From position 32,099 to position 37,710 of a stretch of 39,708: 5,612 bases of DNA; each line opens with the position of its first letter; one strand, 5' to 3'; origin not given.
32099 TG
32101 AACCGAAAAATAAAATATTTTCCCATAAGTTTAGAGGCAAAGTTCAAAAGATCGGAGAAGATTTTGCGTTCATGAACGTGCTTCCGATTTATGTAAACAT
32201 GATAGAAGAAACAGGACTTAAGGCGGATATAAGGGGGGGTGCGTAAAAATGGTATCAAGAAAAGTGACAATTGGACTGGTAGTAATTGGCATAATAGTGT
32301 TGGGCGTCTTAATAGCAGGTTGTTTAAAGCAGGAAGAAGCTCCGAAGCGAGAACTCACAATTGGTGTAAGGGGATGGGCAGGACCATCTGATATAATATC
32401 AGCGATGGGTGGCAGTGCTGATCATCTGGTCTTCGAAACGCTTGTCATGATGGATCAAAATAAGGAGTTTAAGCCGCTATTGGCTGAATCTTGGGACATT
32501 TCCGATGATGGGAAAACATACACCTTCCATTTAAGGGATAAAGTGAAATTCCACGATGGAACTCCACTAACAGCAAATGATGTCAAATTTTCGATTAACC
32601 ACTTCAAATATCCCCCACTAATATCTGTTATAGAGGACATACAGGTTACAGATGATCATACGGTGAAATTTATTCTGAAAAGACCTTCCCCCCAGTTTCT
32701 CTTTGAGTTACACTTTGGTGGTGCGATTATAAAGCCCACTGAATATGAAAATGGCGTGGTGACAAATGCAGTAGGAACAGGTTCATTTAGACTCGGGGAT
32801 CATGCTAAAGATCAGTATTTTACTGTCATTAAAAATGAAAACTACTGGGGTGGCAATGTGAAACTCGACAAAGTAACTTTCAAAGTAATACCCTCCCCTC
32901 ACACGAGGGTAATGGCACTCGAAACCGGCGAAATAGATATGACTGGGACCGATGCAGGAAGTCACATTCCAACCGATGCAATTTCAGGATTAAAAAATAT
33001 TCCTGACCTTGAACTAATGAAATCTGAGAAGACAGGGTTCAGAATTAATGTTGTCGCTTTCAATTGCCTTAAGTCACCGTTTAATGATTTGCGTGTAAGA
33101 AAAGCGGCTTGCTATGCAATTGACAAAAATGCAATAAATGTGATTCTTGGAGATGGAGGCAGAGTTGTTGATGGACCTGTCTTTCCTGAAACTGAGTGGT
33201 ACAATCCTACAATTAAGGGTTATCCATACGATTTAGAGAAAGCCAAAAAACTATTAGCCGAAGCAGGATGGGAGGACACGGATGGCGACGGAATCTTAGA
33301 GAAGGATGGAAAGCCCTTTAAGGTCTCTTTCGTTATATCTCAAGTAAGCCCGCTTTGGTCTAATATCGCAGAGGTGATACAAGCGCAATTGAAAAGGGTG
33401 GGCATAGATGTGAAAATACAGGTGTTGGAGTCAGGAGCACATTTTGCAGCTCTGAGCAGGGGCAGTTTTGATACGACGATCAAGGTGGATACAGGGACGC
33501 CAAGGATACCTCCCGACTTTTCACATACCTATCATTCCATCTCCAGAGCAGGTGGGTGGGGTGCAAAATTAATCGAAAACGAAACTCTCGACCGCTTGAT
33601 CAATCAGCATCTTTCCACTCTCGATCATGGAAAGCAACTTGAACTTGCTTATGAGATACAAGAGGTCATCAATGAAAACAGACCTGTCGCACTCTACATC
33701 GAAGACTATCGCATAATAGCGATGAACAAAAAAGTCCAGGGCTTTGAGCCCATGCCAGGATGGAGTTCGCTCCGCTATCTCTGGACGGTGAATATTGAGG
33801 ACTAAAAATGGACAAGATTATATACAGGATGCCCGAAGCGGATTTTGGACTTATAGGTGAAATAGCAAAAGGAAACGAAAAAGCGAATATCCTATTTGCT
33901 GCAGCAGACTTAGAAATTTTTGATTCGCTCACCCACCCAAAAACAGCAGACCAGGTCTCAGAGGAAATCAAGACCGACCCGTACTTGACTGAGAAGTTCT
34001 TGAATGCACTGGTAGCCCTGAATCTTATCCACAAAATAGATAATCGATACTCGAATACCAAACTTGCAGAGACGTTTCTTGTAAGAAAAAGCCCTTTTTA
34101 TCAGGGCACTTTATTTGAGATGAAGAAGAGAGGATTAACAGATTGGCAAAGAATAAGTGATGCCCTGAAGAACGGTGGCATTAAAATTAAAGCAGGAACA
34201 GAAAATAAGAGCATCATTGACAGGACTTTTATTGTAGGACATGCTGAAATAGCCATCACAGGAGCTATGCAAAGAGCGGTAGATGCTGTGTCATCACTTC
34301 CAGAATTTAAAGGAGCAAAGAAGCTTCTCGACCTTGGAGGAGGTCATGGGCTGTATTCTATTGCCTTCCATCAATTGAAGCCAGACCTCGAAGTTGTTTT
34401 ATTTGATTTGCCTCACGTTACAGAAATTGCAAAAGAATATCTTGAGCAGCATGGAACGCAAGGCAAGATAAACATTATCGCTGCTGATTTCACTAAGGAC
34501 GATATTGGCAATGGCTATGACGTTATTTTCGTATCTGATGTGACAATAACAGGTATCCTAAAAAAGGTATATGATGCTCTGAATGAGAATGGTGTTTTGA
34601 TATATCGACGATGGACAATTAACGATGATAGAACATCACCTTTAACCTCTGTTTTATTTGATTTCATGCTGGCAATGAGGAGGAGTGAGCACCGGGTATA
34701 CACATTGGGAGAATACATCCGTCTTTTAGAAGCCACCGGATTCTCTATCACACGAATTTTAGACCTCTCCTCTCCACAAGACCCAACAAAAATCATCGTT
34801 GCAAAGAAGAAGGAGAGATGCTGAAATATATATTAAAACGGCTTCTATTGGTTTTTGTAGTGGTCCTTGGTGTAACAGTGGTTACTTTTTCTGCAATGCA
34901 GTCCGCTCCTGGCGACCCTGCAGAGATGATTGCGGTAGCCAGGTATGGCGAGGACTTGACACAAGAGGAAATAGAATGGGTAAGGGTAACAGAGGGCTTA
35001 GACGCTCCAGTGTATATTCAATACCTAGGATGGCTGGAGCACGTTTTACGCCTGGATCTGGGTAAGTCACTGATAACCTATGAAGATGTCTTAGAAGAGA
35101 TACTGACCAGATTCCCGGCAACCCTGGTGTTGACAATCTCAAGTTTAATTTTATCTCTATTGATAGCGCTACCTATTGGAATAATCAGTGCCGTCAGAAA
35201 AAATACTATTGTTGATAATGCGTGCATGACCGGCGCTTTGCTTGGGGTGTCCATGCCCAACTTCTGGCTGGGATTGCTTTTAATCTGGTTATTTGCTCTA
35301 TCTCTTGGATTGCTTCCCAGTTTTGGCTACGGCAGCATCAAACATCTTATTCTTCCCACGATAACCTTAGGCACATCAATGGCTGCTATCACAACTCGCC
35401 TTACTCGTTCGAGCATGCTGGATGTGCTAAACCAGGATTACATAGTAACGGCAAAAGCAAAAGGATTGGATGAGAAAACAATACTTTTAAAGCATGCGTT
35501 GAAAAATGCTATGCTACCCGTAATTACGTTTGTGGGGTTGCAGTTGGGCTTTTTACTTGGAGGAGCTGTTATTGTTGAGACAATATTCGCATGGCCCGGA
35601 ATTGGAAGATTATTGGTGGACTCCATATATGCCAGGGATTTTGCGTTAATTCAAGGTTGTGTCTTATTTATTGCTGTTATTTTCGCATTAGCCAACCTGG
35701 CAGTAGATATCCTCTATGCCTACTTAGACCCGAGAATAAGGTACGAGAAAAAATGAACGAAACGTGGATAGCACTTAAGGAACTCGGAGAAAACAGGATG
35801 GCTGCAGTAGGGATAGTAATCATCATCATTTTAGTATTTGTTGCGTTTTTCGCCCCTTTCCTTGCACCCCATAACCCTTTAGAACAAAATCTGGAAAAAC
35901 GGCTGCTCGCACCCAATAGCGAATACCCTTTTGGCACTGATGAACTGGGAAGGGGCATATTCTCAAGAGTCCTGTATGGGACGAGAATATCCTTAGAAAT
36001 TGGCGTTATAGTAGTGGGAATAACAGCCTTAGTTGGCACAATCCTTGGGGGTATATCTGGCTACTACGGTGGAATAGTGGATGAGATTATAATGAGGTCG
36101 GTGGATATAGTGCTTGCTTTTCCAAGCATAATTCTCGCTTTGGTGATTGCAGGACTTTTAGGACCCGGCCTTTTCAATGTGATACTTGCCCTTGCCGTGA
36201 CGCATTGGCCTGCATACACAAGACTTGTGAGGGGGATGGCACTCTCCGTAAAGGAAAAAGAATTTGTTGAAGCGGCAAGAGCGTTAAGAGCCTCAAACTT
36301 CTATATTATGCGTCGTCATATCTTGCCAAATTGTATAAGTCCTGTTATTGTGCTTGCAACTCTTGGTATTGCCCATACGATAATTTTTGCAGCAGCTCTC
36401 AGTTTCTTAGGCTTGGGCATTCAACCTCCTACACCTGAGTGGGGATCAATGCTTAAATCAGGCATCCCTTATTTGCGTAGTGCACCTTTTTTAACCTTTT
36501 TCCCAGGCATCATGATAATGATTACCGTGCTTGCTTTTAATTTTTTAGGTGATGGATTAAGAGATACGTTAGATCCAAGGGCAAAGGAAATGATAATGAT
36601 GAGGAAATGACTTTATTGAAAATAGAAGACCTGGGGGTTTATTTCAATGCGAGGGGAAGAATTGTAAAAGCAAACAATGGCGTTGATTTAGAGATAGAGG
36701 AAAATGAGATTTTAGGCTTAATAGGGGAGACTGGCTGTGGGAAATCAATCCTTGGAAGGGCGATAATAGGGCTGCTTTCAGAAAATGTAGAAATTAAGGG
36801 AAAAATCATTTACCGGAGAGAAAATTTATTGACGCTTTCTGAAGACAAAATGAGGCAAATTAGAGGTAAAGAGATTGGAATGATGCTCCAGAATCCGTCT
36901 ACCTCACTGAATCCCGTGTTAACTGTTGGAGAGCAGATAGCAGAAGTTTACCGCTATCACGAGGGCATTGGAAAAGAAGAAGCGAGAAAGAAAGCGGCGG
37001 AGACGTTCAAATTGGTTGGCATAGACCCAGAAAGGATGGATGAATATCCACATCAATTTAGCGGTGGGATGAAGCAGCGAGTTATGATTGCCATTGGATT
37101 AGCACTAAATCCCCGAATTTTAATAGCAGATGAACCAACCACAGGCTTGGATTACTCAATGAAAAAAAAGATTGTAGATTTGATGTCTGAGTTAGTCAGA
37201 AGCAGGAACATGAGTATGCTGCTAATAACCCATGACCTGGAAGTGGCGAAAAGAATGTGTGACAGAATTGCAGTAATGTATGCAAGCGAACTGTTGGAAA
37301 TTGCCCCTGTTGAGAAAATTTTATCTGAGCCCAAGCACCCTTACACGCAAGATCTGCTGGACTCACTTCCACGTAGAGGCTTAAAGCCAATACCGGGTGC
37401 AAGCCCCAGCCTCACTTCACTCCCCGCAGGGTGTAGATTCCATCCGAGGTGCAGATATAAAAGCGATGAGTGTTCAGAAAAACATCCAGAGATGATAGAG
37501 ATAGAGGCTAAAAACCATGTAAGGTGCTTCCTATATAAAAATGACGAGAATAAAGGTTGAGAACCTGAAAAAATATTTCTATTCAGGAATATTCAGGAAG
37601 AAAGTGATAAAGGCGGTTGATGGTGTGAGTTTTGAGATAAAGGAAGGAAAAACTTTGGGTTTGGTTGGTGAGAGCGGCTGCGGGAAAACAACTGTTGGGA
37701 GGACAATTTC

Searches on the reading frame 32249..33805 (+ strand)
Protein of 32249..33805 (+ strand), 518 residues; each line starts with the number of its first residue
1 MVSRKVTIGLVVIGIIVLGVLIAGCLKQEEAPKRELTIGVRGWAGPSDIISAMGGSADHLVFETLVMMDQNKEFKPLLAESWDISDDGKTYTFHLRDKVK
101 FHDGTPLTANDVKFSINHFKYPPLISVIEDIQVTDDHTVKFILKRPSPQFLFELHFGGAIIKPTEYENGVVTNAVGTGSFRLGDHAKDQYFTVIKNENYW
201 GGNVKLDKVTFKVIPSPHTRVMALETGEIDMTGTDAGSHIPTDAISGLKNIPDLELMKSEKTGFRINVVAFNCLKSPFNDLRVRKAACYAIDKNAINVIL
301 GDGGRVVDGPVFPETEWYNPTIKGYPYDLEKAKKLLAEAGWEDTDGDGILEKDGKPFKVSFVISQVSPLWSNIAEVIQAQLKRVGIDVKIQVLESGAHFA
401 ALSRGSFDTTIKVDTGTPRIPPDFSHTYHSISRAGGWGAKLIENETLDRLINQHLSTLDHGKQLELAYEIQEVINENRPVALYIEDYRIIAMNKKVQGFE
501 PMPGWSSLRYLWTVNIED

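Call 4: search_protein_families(library=pfam, proteins=[window:32249-33805:+], max_evalue=0.01)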
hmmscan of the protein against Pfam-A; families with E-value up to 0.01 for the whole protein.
window:32249-33805:+ (518 aa): 1 family
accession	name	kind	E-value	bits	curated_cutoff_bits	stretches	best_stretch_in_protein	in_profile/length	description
PF00496.27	SBP_bac_5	-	6.2e-92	309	32.4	1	73-428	1-360/368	Bacterial extracellular solute-binding proteins, family 5 Middle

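Call 75: search_solved_structures(query=window:32249-33805:+, max_evalue=1e-20)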
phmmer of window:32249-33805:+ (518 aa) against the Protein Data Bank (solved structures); distinct sequences matched with E-value up to 1e-20: 63 (the best 60 are shown).
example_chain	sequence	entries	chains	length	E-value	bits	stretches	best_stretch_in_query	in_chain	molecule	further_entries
5u4o_A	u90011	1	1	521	3.4e-56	194.3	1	57-502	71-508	ABC transporter substrate-binding protein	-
5yh8_A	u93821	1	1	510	4.6e-52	180.7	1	54-415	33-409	Nickel ABC transporter substrate-binding protein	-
5yhe_A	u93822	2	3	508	4.7e-52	180.7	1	54-415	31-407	Nickel ABC transporter substrate-binding protein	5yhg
5yh5_A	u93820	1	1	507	5e-52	180.6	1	54-415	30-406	Nickel ABC transporter substrate-binding protein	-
2noo_A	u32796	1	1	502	6.5e-52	180.2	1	57-473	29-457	Nickel-binding periplasmic protein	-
8spm_A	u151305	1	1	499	1.5e-51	179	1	57-473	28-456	Nickel ABC transporter, nickel/metallophore periplasmic binding protein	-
3mzb_A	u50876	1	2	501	1.5e-51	179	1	57-473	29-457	Nickel-binding periplasmic protein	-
1zlq_A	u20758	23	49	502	1.5e-51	179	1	57-473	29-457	Nickel-binding periplasmic protein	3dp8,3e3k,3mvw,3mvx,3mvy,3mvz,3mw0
3qim_A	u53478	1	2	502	2.9e-51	178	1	57-472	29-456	Nickel-binding periplasmic protein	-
9t0v_A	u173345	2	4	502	3e-51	178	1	57-472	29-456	Nickel-binding periplasmic protein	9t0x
1uiu_A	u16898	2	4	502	5.3e-51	177.2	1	57-473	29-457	Nickel-binding periplasmic protein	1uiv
4oer_A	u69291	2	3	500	1.3e-48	169.3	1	57-467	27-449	NikA protein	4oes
1dpp_A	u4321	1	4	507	4.2e-46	161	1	72-500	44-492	DIPEPTIDE BINDING PROTEIN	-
8z1z_F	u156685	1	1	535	4.5e-46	160.9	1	72-500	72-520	Dipeptide-binding protein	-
8z1y_F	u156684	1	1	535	5e-46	160.8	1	72-500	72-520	Dipeptide-binding protein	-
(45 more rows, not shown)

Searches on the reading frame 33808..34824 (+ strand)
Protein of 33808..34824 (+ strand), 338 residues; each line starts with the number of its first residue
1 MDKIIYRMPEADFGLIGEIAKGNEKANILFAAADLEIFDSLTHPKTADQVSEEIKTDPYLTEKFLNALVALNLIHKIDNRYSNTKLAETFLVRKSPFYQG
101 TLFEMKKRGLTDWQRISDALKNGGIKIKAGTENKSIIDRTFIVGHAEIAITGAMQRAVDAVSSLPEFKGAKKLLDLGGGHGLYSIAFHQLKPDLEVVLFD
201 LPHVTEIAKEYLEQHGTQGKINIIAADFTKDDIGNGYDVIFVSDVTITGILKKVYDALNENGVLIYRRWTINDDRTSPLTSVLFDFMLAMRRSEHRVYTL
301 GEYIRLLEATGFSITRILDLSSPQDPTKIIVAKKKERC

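Call 4: search_protein_families(library=pfam, proteins=[window:33808-34824:+], max_evalue=0.01)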
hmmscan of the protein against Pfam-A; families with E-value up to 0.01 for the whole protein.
window:33808-34824:+ (338 aa): 8 families
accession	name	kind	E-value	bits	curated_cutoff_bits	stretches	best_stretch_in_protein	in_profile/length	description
PF00891.24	Methyltransf_2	-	4.9e-19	69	22.3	1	163-313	56-210/210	O-methyltransferase domain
PF08100.18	Dimerisation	-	1.3e-13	51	25.6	1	18-92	11-92/93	O-methyltransferase dimerisation domain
PF13489.12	Methyltransf_23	-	1.4e-07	31.8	27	1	161-315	13-162/164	Methyltransferase domain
PF10294.15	Methyltransf_16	-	3.3e-06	27.4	21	1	170-246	47-130/174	Lysine methyltransferase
PF13847.12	Methyltransf_31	-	1.6e-05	25.1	27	1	169-268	3-111/145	Methyltransferase domain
PF08242.18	Methyltransf_12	-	2.3e-05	25.5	30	1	174-264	1-98/98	Methyltransferase domain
PF05175.20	MTS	-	3.3e-05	24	23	1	169-241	31-103/170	Methyltransferase small domain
PF13649.12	Methyltransf_25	-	4.9e-05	24.4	27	1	174-262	2-97/97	Methyltransferase domain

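Call 5: search_protein_families(library=ncbifam, proteins=[window:33808-34824:+], max_evalue=0.001)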
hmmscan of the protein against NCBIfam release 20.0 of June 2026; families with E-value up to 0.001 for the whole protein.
window:33808-34824:+ (338 aa): 10 families
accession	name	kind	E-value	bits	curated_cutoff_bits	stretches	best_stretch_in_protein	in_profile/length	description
TIGR02716.1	C20_methyl_CrtF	equivalog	1.1e-15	57.5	276.1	1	166-289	146-274/306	bacteriochlorophyllide d C-20 methyltransferase BchU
NF053543.1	FlxJ_fam_MTase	equivalog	6.6e-12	45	560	1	169-319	177-339/352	FlxJ family methyltransferase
TIGR04371.1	methyltran_NanM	subfamily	8.7e-07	28.7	44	1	168-215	148-195/273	putative sugar O-methyltransferase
TIGR04543.1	ketoArg_3Met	equivalog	2.9e-06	26.6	425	1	25-243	17-227/336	2-ketoarginine methyltransferase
NF050150.1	RiPP_MTase_ApyS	equivalog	9.8e-06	25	400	0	20-85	9-75/323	RiPP biosynthesis methyltransferase ApyS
TIGR03533.1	L3_gln_methyl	equivalog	1.1e-05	25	229.7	1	169-241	121-194/284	50S ribosomal protein L3 N(5)-glutamine methyltransferase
NF006138.0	PRK08287.1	equivalog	8.9e-05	22.4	210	1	138-266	3-129/189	decarboxylating cobalt-precorrin-6B (C(15))-methyltransferase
TIGR01983.1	UbiG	equivalog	0.00035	20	102.95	1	170-284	50-167/228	bifunctional 2-polyprenyl-6-hydroxyphenol methylase/3-demethylubiquinol 3-O-methyltransferase UbiG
TIGR02021.1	BchM-ChlM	equivalog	0.00045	19.7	158.9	1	130-260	22-142/218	magnesium protoporphyrin IX methyltransferase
TIGR00138.1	rsmG_gidB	equivalog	0.00088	19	99.5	0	157-265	31-141/183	16S rRNA (guanine(527)-N(7))-methyltransferase RsmG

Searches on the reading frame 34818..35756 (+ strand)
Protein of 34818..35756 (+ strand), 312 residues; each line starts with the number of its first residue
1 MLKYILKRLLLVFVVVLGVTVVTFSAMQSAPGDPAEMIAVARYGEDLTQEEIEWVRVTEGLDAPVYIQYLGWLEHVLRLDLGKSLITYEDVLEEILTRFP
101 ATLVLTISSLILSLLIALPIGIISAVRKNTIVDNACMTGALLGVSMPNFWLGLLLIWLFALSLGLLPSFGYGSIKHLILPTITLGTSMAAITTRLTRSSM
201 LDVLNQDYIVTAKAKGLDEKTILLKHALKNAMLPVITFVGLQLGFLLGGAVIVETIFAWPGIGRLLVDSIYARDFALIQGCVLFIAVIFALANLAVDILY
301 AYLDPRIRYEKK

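Call 10: search_protein_families(library=ncbifam, proteins=[window:34818-35756:+], max_evalue=0.00001)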
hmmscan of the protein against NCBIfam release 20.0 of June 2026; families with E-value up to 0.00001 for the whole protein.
window:34818-35756:+ (312 aa): 16 families
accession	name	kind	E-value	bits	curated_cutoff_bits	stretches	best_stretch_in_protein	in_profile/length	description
NF045470.1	Opp2B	equivalog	1.6e-114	382.1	350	1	8-308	1-300/300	nickel ABC transporter permease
TIGR02789.1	nickel_nikB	equivalog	7e-97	324.6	447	1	1-309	1-308/314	nickel ABC transporter permease subunit NikB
NF045469.1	Opp1B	equivalog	3.1e-95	319.2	380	1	1-308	1-307/307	nickel/cobalt ABC transporter permease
NF007677.0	PRK10352.1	equivalog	1.3e-94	316.8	433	1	1-310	1-309/314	nickel ABC transporter permease subunit NikB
NF011661.0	PRK15081.1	equivalog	5.2e-94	315.2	463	1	1-309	1-305/306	glutathione ABC transporter permease GsiC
NF008161.0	PRK10914.1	equivalog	7.8e-80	268.6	590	2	173-311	201-339/339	dipeptide ABC transporter permease DppB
NF045472.1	Opp4B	equivalog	5.2e-73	246.1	450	1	1-308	1-319/319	oligopeptide ABC transporter permease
NF045471.1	Opp3B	equivalog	4.9e-72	242.9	480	1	1-309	1-304/308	oligopeptide ABC transporter permease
NF007008.0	PRK09471.1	equivalog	8.2e-64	215.9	388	1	1-309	1-306/306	oligopeptide ABC transporter permease OppB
NF011690.0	PRK15110.1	equivalog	2.8e-49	168.3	432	2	173-305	179-311/321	putrescine export ABC transporter permease SapB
NF011712.0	PRK15133.1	subfamily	3.2e-40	138.2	445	1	43-311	77-363/364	microcin C ABC transporter permease YejB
NF043081.1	MMSYN1_0165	equivalog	1.4e-34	119.7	350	1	86-310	162-387/388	oligopeptide ABC transporter permease OppB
NF045474.1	Opp2C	equivalog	4.8e-09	36.2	300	1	90-245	30-170/236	nickel transporter permease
NF045476.1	Opp4C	equivalog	7.1e-09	35.3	350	1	89-263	66-222/278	oligopeptide ABC transporter permease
TIGR02790.1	nickel_nikC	equivalog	2e-08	34.1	358.45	1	100-247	62-194/258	nickel ABC transporter permease subunit NikC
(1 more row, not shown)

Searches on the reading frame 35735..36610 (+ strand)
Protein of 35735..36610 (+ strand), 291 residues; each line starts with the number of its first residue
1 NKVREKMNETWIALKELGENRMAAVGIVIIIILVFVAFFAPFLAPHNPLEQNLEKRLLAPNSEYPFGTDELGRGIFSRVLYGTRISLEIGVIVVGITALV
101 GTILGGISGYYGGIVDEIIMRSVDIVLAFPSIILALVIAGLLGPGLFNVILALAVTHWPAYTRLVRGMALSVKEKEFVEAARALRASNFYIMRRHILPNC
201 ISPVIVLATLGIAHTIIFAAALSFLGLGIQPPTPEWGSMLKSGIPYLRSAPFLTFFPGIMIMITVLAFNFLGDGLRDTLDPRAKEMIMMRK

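Call 10: search_protein_families(library=ncbifam, proteins=[window:35735-36610:+], max_evalue=0.00001)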
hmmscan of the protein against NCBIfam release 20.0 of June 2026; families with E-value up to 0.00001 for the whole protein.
window:35735-36610:+ (291 aa): 17 families
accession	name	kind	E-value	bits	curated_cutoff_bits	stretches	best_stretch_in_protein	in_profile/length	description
TIGR02790.1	nickel_nikC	equivalog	8e-112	373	358.45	1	24-280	2-258/258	nickel ABC transporter permease subunit NikC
NF045474.1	Opp2C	equivalog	5.5e-96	320.7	300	1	45-280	1-236/236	nickel transporter permease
NF045476.1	Opp4C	equivalog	1.2e-95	319.9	350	1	12-282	5-278/278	oligopeptide ABC transporter permease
NF045473.1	Opp1C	equivalog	5.6e-94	314.5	350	1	19-282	3-266/267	nickel/cobalt ABC transporter permease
NF007738.0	PRK10417.1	equivalog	1.3e-87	293.8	335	1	21-283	9-271/277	nickel ABC transporter permease subunit NikC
NF007376.0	PRK09881.1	equivalog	1.4e-87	293.5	434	1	17-284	27-294/298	D,D-dipeptide ABC transporter permease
NF011662.0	PRK15082.1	equivalog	1.4e-86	290.6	484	1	2-284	21-301/303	glutathione ABC transporter permease GsiD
NF008160.0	PRK10913.1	equivalog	2.7e-83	279.9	483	1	7-284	19-299/300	dipeptide ABC transporter permease DppC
NF045475.1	Opp3C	equivalog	4e-72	243.1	450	1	62-283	106-327/328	oligopeptide ABC transporter permease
NF047573.1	opine_perm_CntC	exception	5.2e-70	235.9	440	1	14-282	2-270/271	staphylopine uptake ABC transporter permease subunit CntC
NF011935.0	PRK15406.1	equivalog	7.1e-60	203.3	433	1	19-283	35-301/302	oligopeptide ABC transporter permease OppC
NF011691.0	PRK15111.1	equivalog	4.9e-47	160.9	379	1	7-279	16-291/296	putrescine export ABC transporter permease SapC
NF043080.1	MMSYN1_0166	equivalog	3.1e-46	157.7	370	1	15-283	32-305/307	oligopeptide ABC transporter permease OppC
NF011596.0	PRK15021.1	subfamily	1.5e-29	103.1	439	1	59-282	115-338/341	microcin C ABC transporter permease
NF045470.1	Opp2B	equivalog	1.2e-08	34.5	350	1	78-214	86-237/300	nickel ABC transporter permease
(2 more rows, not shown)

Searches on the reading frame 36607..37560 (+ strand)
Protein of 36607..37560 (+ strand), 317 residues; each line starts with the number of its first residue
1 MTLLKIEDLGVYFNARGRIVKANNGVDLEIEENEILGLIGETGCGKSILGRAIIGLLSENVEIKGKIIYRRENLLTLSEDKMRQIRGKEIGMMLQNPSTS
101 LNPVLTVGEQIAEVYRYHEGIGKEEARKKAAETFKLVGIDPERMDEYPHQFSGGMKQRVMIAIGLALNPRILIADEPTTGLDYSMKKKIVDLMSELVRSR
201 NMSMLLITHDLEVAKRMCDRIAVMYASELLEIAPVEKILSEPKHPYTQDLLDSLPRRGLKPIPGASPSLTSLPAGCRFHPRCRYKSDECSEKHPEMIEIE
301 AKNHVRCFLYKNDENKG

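Call 9: search_protein_families(library=pfam, proteins=[window:36607-37560:+], max_evalue=0.001)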
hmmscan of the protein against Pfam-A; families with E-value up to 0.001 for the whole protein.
window:36607-37560:+ (317 aa): 4 families
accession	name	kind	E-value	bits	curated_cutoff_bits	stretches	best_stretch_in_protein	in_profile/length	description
PF00005.33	ABC_tran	-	3.2e-29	102.7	25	1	24-179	2-137/137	ABC transporter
PF08352.17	oligo_HPY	-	1.5e-18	67.4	27.1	1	231-289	2-65/65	Oligopeptide/dipeptide transporter, C-terminal region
PF02463.25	SMC_N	-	1.4e-06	28.4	40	1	34-224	25-211/220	RecF/RecN/SMC N terminal domain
PF13304.12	AAA_21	-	0.00018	22.1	27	0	147-213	234-302/304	AAA domain, putative AbiEii toxin, Type IV TA system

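Call 10: search_protein_families(library=ncbifam, proteins=[window:36607-37560:+], max_evalue=0.00001)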
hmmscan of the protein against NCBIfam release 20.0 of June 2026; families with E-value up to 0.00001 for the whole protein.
window:36607-37560:+ (317 aa): 180 families (the best 25 are shown)
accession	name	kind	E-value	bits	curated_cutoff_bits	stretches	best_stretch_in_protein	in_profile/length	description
NF007010.1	PRK09473.1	subfamily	1.3e-84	283.7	575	1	3-311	1-315/318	oligopeptide ABC transporter ATP-binding protein OppD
NF008246.0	PRK11022.1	equivalog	4.4e-82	275.8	541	1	1-314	1-321/326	dipeptide ABC transporter ATP-binding protein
NF043079.1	MMSYN1_0167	equivalog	2.7e-81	274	740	2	79-311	297-536/561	oligopeptide ABC transporter ATP-binding protein OppD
NF011713.0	PRK15134.1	equivalog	5.6e-71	239.7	834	1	2-267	4-273/529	microcin C ABC transporter ATP-binding protein YejF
NF008453.0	PRK11308.1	subfamily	9.1e-71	238.8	408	1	16-315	31-331/334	dipeptide ABC transporter ATP-binding protein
NF011659.0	PRK15079.1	equivalog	3.2e-70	236.5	540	1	5-308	22-329/334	murein tripeptide/oligopeptide ABC transporter ATP binding protein OppF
NF047576.1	opine_ATP_CntF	equivalog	5e-66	222.6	385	1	3-253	2-252/264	staphylopine uptake ABC transporter ATP-binding protein CntF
NF047578.1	opine_ATP_CntD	equivalog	1e-65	221.6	380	1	3-253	2-252/266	staphylopine uptake ABC transporter ATP-binding protein CntD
TIGR02770.1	nickel_nikD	equivalog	1.4e-64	217.7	318.7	1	24-252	3-227/230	nickel import ATP-binding protein NikD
NF007613.0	PRK10261.1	equivalog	2.9e-64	217.6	1077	1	3-258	12-276/623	glutathione ABC transporter ATP-binding protein GsiA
NF043071.1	DppF_dipep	equivalog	2.9e-63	214.2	660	1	15-313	31-330/331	dipeptide ABC transporter ATP-binding subunit DppF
NF011674.0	PRK15093.1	equivalog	1.8e-62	211.4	627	1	1-308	1-322/330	putrescine export ABC transporter ATP-binding protein SapD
NF043078.1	MMSYN1_0168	equivalog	1.5e-53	182.4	800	2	132-255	475-598/649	oligopeptide ABC transporter ATP-binding protein OppF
TIGR02769.1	nickel_nikE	equivalog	3.4e-49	167.7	332.55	1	21-253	25-252/265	nickel import ATP-binding protein NikE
NF007739.0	PRK10419.1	subfamily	1.4e-45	155.9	354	1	2-239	2-240/268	nickel ABC transporter ATP-binding protein NikE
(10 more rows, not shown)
